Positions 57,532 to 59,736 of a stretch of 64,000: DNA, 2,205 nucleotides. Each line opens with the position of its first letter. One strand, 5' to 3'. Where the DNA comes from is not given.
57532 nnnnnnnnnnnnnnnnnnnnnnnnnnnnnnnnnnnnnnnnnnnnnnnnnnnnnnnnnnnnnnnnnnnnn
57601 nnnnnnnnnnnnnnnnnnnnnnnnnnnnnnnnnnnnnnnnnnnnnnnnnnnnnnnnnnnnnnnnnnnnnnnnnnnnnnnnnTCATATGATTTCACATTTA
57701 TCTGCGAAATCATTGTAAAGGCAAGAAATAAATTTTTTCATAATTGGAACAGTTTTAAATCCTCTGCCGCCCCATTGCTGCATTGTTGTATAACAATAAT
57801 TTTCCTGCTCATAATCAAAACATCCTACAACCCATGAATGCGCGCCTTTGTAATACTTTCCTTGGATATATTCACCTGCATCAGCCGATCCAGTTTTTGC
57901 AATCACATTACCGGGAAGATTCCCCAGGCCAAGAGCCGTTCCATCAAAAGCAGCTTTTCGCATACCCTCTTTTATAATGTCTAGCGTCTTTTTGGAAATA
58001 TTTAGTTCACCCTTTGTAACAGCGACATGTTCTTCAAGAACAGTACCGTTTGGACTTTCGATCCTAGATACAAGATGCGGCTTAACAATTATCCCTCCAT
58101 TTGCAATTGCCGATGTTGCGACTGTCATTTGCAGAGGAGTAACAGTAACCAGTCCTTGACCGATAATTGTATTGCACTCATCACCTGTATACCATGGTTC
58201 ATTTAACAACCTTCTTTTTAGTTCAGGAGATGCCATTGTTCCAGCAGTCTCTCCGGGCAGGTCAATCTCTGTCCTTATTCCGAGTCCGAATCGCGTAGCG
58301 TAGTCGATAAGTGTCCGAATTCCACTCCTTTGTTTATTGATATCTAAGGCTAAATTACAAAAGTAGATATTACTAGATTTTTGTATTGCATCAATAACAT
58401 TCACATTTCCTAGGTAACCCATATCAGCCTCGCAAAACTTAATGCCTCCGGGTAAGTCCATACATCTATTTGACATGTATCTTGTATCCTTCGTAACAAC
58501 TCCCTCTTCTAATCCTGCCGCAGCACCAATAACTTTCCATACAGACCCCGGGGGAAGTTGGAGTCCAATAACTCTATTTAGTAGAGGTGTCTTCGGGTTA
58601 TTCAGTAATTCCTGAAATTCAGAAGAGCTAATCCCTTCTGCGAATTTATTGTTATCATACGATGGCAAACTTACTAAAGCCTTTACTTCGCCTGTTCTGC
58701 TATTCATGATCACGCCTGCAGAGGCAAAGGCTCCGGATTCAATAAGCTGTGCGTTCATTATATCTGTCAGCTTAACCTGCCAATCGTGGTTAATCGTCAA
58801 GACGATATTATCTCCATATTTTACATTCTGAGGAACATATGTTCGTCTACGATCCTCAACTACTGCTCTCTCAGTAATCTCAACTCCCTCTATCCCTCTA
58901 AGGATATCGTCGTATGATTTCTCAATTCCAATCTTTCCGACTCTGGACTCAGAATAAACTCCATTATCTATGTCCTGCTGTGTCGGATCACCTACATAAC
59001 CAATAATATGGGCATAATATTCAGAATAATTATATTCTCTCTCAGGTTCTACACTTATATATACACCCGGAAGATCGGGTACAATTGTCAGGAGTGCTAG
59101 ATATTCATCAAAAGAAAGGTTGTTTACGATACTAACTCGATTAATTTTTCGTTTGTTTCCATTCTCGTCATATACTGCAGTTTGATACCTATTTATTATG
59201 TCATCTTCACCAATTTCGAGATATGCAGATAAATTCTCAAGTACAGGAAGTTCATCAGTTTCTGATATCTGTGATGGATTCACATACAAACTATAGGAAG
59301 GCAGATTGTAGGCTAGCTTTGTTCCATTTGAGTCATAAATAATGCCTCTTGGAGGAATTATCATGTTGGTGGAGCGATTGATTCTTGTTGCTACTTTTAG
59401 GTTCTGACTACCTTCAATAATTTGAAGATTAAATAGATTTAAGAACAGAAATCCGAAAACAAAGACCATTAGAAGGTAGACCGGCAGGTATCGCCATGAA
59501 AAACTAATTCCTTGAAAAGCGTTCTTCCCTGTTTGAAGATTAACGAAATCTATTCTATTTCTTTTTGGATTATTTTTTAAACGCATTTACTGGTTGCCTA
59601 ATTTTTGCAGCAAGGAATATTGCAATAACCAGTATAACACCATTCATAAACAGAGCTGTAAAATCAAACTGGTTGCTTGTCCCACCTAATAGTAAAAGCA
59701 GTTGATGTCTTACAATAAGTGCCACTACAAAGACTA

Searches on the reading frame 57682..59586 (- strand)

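Call 57: search_protein_families(library=pfam, proteins=[window:57682-59586:-], max_evalue=0.00001)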
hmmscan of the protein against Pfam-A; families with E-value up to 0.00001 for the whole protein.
window:57682-59586:- (634 aa): 2 families
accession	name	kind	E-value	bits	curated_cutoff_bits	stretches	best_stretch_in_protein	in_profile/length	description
PF00905.27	Transpeptidase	-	2.4e-51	175.2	22.1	1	291-619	3-297/299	Penicillin binding protein transpeptidase domain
PF03717.20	PBP_dimer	-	2.4e-36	126.3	24.4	1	77-241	3-170/180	Penicillin-binding Protein dimerisation domain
